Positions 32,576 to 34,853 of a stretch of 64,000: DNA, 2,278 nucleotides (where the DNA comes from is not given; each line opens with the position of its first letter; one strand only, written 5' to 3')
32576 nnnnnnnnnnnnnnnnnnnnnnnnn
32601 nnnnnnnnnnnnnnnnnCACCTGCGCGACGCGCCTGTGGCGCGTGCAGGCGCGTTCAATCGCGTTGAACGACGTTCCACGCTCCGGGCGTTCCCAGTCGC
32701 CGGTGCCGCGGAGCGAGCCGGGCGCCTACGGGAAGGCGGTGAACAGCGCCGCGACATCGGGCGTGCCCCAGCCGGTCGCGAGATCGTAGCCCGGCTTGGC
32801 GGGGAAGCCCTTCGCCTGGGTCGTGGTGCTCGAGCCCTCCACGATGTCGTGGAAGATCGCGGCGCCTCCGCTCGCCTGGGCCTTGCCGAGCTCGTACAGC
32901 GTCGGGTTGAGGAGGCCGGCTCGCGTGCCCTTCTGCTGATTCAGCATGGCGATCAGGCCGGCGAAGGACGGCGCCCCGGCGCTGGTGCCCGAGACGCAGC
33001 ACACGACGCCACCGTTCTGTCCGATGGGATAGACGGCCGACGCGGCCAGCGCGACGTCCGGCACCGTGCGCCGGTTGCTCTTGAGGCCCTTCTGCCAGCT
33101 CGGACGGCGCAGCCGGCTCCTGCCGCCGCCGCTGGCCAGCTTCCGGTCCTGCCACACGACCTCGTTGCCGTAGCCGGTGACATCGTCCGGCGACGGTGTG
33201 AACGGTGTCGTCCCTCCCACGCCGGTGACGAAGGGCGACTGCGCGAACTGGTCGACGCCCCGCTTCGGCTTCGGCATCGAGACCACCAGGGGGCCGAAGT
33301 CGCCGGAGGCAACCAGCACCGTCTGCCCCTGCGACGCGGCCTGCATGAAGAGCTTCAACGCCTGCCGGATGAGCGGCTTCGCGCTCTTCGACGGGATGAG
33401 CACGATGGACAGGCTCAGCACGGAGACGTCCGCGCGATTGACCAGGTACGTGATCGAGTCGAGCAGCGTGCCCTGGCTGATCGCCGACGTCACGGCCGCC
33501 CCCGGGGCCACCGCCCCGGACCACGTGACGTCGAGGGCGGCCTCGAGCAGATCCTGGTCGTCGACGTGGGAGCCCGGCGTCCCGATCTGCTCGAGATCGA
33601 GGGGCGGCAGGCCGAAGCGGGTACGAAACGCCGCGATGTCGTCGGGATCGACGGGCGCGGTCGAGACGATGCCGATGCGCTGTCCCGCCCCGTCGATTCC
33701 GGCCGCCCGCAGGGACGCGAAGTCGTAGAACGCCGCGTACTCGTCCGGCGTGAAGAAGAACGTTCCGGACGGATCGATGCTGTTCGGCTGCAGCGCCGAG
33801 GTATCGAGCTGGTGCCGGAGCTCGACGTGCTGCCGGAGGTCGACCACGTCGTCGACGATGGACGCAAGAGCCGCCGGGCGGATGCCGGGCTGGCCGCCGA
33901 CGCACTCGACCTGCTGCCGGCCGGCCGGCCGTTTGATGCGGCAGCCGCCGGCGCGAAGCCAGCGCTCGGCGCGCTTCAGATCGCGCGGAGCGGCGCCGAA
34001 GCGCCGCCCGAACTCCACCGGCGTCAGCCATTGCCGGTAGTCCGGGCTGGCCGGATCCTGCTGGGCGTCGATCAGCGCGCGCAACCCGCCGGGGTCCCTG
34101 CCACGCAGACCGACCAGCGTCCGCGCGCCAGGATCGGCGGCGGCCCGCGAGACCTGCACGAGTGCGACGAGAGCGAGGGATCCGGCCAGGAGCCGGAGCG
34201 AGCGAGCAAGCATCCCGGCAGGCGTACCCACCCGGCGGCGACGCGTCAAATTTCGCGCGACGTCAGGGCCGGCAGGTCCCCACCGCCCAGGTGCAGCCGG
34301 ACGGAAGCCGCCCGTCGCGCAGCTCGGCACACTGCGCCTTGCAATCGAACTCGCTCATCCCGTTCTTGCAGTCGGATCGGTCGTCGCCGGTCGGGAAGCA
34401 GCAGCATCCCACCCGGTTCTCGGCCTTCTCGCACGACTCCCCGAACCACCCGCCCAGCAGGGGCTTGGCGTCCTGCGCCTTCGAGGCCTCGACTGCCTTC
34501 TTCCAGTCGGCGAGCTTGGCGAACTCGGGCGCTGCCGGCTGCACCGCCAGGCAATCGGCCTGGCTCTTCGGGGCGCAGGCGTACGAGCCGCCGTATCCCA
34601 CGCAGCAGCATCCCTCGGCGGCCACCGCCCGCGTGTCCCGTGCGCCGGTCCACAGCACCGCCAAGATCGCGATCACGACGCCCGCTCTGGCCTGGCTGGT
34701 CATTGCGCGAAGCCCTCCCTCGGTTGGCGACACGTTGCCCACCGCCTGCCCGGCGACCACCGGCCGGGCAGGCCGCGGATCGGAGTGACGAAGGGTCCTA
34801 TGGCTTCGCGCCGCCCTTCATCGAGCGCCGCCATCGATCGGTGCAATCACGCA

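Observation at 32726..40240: Nine-gene same-strand envelope cluster with three tandem HupE/UreJ paralogs, two OM beta-barrels, Cys-rich secreted proteins and an S53 protease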

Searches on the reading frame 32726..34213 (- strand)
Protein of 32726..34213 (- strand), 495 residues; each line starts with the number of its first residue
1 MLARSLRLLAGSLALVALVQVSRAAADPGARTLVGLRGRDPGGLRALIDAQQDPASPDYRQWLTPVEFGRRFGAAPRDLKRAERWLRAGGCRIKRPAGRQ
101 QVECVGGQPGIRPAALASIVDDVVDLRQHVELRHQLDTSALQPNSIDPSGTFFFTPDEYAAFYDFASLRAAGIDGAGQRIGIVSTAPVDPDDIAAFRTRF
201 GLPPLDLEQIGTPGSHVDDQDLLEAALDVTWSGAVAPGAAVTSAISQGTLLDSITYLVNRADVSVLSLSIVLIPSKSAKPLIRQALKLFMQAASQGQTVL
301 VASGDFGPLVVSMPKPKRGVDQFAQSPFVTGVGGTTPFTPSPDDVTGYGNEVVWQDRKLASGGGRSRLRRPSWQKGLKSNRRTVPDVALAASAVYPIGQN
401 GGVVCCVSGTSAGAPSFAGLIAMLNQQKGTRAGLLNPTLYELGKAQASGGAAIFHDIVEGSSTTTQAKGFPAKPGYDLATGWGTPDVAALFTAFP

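Call 7: search_protein_families(library=pfam, proteins=[window:32726-34213:-], max_evalue=0.1)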
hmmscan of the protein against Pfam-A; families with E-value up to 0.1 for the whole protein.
window:32726-34213:- (495 aa): 2 families
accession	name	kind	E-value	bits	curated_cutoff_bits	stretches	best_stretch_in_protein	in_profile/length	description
PF09286.16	Pro-kuma_activ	-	6e-09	36.7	23.5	1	20-95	5-80/143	Pro-kumamolisin, activation domain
PF00082.27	Peptidase_S8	-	0.003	17.4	21.8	1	232-428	74-257/288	Subtilase family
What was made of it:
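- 32726..34213 (-): G10: S53 (sedolisin/kumamolisin) peptidase with a pro-kumamolisin activation domain. Neighbour with no conserved link to the other genes. PF09286 E 6e-9 (call 7).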

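Call 8: search_protein_families(library=ncbifam, proteins=[window:32726-34213:-], max_evalue=0.1)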
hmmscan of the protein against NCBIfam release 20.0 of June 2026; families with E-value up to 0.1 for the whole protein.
window:32726-34213:- (495 aa): 0 families

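Call 26: search_solved_structures(query=window:32726-34213:-, max_evalue=0.01, show_alignments=1)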
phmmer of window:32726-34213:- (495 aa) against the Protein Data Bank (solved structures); distinct sequences matched with E-value up to 0.01: 15.
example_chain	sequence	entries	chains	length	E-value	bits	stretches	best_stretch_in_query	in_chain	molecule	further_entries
1sio_A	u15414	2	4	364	1.3e-24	90.1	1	154-491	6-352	kumamolisin-As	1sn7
1t1e_A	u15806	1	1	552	1.4e-24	89.9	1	114-490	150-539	kumamolisin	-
1siu_A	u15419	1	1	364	3e-24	88.8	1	154-491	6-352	kumamolisin-As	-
1t1i_A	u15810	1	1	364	3.9e-24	88.4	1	154-490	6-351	kumamolisin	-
1zvj_A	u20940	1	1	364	5.4e-24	88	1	154-491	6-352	kumamolisin-As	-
1t1g_A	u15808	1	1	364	5.8e-24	87.9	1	154-490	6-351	kumamolisin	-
1gt9_1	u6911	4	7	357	5.8e-24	87.9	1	154-490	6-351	KUMAMOLYSIN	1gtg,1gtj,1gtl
4ne7_A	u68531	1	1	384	7.5e-24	87.5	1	154-491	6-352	Kumamolisin-As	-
1zvk_A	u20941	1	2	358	1.2e-23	86.8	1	154-491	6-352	kumamolisin-As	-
3edy_A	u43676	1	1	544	3e-20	75.6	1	284-491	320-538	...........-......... 1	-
3ee6_A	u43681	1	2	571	4e-20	75.2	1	284-491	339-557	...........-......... 1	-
6m9c_A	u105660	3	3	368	9.4e-19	70.7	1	155-490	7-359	SEDOLISIN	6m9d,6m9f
6m8w_A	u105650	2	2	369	1.1e-18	70.5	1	155-490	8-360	SEDOLISIN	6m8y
1nlu_A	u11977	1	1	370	1.2e-18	70.3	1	155-490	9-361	SEDOLISIN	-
1ga1_A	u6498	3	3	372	1.3e-18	70.3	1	155-490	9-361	SERINE-CARBOXYL PROTEINASE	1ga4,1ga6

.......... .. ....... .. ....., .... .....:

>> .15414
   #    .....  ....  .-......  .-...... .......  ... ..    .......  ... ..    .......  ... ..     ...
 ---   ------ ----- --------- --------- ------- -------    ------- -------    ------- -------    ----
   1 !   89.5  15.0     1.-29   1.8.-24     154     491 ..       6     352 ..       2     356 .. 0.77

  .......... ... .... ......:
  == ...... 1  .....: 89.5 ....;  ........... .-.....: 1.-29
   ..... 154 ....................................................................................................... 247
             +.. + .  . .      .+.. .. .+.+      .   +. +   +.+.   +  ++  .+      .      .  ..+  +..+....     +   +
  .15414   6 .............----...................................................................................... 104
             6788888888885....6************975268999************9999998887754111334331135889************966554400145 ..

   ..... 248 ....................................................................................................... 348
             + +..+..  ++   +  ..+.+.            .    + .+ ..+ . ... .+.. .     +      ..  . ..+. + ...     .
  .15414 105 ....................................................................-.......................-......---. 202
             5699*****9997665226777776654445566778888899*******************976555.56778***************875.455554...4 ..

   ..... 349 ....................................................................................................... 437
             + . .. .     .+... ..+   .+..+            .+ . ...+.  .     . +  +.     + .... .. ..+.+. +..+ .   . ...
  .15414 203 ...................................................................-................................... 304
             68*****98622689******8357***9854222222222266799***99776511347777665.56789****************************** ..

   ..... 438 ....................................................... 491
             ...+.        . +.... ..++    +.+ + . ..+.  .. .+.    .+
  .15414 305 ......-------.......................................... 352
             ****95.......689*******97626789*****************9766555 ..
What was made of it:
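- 32726..34213 (-): Kumamolisin-As 1sio E 1.3e-24, with EAALD, SGD and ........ aligned to the catalytic Glu/Asp, oxyanion Asp and Ser (call 26).
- On Peptidase S53 (sedolisin): The alignment to kumamolisin-As shows EAALD, SGD and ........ in register (call 26).
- Checked: G10 is an S53 peptidase (kumamolisin E 1e-24; PF09286; Glu/Asp/Asp/Ser motifs aligned; calls 7, 26).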

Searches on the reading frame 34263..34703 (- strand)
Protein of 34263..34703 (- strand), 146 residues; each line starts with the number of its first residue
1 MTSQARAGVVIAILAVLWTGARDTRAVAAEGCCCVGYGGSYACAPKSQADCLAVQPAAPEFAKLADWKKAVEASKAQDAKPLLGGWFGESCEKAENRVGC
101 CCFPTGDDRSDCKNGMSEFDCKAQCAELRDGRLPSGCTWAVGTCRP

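Call 7: search_protein_families(library=pfam, proteins=[window:34263-34703:-], max_evalue=0.1)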
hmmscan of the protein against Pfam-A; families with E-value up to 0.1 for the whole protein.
window:34263-34703:- (146 aa): 0 families

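Call 8: search_protein_families(library=ncbifam, proteins=[window:34263-34703:-], max_evalue=0.1)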
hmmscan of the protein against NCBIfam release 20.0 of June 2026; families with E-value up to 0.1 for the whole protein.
window:34263-34703:- (146 aa): 0 families

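Call 53: find_homologous_proteins(query=window:34263-34703:-)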
Query window:34263-34703:- (146 aa): 41 proteins with E <= 0.001 among 101 candidates.
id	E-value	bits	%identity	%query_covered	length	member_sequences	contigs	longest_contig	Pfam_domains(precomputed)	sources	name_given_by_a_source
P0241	1.9e-69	250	78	97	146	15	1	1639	-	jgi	jgi:hypothetical protein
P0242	9.8e-69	248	78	100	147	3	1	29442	-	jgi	jgi:hypothetical protein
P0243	1.2e-67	245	76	100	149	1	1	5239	-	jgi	jgi:hypothetical protein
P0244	1.5e-67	244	76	100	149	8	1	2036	-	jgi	jgi:hypothetical protein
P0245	2.1e-66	241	74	100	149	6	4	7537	-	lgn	-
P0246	2.8e-66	240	76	99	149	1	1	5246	-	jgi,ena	-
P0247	5.1e-66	239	73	100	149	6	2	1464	-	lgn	-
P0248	6.9e-53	197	69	91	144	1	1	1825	-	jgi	-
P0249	1.1e-49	186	64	95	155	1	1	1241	-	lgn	-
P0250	7.8e-49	184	62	100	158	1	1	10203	-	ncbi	-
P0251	3.8e-48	181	58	99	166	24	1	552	-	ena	-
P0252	4.0e-48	181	57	99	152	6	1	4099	-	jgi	-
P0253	1.3e-47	180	58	99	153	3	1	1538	-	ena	-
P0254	2.3e-47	179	57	100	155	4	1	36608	-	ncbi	-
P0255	1.2e-45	173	55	100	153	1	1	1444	-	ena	-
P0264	1.3e-43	167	58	95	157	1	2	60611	-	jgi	jgi:hypothetical protein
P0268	9.2e-36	141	52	99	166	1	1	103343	-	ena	-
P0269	5.5e-35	139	52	95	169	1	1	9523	-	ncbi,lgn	-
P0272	2.0e-31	127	47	99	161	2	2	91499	-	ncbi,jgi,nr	ncbi:MAG TPA: hypothetical protein VGR62_00925 [Candidatus Binatia bacterium]|jgi:hypothetical prote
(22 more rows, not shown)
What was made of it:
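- The G9 family is small and confined to one lineage (call 53).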

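Call 54: find_encoding_contigs(protein=P0269, flank=10000, max_places=2)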
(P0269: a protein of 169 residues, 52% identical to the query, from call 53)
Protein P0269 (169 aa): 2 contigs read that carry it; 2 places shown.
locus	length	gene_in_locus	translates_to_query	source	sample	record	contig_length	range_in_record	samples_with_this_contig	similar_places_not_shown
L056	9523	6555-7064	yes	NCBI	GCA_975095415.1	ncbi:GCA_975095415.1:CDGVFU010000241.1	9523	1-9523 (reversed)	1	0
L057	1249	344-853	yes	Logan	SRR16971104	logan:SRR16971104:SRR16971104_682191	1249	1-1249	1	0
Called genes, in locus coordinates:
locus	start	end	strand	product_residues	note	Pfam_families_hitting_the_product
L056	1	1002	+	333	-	?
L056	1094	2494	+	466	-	-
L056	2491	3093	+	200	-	PF04972:BON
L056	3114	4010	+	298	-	-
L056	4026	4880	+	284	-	-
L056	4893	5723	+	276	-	-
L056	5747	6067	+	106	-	PF06411:HdeA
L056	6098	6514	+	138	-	-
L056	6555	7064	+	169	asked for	-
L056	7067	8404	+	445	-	PF11737:DUF3300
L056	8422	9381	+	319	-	PF11453:DUF2950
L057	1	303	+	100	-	?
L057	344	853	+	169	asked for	-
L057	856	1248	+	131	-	?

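Call 55: find_encoding_contigs(protein=P0242, flank=10000, max_places=2)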
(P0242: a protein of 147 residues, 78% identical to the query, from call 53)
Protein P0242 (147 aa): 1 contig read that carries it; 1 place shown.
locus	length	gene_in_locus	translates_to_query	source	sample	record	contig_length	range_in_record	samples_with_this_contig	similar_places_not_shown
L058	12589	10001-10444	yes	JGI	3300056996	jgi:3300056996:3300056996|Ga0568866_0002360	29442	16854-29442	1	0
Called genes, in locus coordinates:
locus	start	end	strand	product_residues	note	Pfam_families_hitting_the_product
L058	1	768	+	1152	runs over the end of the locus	PF23414:Beta-prop_EML_2, PF24807:WD40_CDC20-Fz, PF24814:WD40_Prp19, PF24817:WD40_WDHD1_1st, PF25168:Beta-prop_WDR36-Utp21_2nd, PF25172:Beta-prop_WDR3_2nd, PF25174:Beta-prop_THOC3, PF25175:Beta-prop_WDR5, +80 more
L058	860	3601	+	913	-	PF03993:DUF349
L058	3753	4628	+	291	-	-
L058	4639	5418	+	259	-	PF11266:Ald_deCOase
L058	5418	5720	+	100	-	-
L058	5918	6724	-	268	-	PF00378:ECH_1, PF16113:ECH_2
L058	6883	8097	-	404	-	PF03966:Trm112p (weak), PF13489:Methyltransf_23, PF13847:Methyltransf_31, PF08241:Methyltransf_11, PF08242:Methyltransf_12, PF13649:Methyltransf_25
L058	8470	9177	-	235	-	PF09365:DUF2461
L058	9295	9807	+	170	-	PF09351:DUF1993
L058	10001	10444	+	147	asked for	-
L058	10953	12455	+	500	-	PF18313:TLP1_add_C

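Call 56: find_encoding_contigs(protein=P0272, flank=10000, max_places=2)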
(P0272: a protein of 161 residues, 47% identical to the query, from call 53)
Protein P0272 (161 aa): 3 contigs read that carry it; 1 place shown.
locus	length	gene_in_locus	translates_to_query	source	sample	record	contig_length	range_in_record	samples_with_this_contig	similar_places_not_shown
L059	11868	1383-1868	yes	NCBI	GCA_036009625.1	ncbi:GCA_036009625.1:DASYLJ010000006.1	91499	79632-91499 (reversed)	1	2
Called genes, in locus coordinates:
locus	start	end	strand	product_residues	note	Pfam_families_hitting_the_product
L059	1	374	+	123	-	?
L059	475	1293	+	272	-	PF00561:Abhydrolase_1, PF12146:Hydrolase_4, PF12697:Abhydrolase_6, PF12146:Hydrolase_4 (weak)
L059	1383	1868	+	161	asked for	-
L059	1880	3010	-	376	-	-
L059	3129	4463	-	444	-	-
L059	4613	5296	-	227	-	PF02798:GST_N, PF13409:GST_N_2, PF13417:GST_N_3, PF00043:GST_C (weak), PF13410:GST_C_2 (weak)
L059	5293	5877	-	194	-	PF01966:HD (weak)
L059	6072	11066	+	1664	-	-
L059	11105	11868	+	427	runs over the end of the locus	PF02636:Methyltransf_28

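Call 80: find_encoding_contigs(protein=P0264, flank=8000, max_places=2)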
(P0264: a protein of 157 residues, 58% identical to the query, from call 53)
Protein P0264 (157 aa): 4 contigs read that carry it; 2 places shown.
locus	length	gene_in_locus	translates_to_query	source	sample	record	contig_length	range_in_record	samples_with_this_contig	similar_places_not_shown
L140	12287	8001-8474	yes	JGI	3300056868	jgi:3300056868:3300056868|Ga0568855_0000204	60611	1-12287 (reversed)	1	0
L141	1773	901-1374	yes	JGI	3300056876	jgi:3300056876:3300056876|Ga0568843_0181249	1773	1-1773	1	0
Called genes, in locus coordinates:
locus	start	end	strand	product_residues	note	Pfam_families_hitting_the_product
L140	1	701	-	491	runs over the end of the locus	PF04185:Phosphoesterase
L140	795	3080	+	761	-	PF00884:Sulfatase, PF01663:Phosphodiest, PF16347:SGSH_C, PF13432:TPR_16 (weak), PF14559:TPR_19 (weak), PF23914:TPR_CcmH_CycH (weak), PF13424:TPR_12, PF13432:TPR_16, +10 more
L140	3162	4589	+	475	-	PF11737:DUF3300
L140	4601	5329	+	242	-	PF11453:DUF2950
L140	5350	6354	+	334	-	PF04955:HupE_UreJ (weak), PF13795:HupE_UreJ_2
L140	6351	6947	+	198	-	PF04955:HupE_UreJ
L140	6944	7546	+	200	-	PF04955:HupE_UreJ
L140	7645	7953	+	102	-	-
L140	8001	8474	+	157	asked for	-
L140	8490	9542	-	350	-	PF08240:ADH_N, PF00107:ADH_zinc_N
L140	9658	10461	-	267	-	-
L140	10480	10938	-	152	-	PF14376:Haem_bd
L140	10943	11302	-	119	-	PF13473:Cupredoxin_1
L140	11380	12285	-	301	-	?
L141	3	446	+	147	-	?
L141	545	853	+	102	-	-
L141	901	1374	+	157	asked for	-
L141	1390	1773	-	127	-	?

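Call 81: find_encoding_contigs(protein=P0268, flank=8000, max_places=2)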
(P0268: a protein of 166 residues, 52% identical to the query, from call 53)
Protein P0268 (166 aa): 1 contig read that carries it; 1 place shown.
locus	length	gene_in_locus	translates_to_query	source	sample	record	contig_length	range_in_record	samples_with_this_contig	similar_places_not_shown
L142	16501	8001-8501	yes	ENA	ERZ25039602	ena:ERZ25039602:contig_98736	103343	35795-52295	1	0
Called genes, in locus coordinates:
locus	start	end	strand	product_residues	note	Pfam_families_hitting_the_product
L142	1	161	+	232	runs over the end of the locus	-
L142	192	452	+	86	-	PF02771:Acyl-CoA_dh_N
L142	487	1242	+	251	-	PF08028:Acyl-CoA_dh_2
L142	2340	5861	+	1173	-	PF03283:PAE, PF00561:Abhydrolase_1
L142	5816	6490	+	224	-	PF00848:Ring_hydroxyl_A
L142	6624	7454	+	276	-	-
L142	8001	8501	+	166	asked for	-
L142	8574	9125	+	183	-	PF04972:BON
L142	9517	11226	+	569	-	PF00058:Ldl_recept_b (weak)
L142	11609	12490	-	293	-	PF00989:PAS (faint), PF08448:PAS_4 (weak), PF08447:PAS_3, PF00196:GerE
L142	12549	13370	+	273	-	PF00440:TetR_N, PF13305:TetR_C_33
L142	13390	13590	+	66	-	-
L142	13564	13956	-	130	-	PF00583:Acetyltransf_1 (weak), PF13302:Acetyltransf_3 (weak)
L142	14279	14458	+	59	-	-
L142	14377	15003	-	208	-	PF02798:GST_N, PF13417:GST_N_3, PF13409:GST_N_2, PF00043:GST_C, PF13410:GST_C_2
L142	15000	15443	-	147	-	PF08327:AHSA1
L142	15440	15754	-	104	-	PF01022:HTH_5, PF12840:HTH_20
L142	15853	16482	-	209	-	PF01323:DSBA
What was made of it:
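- G9 occurs alone in L058, L059 and L142 (calls 55, 56, 81).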
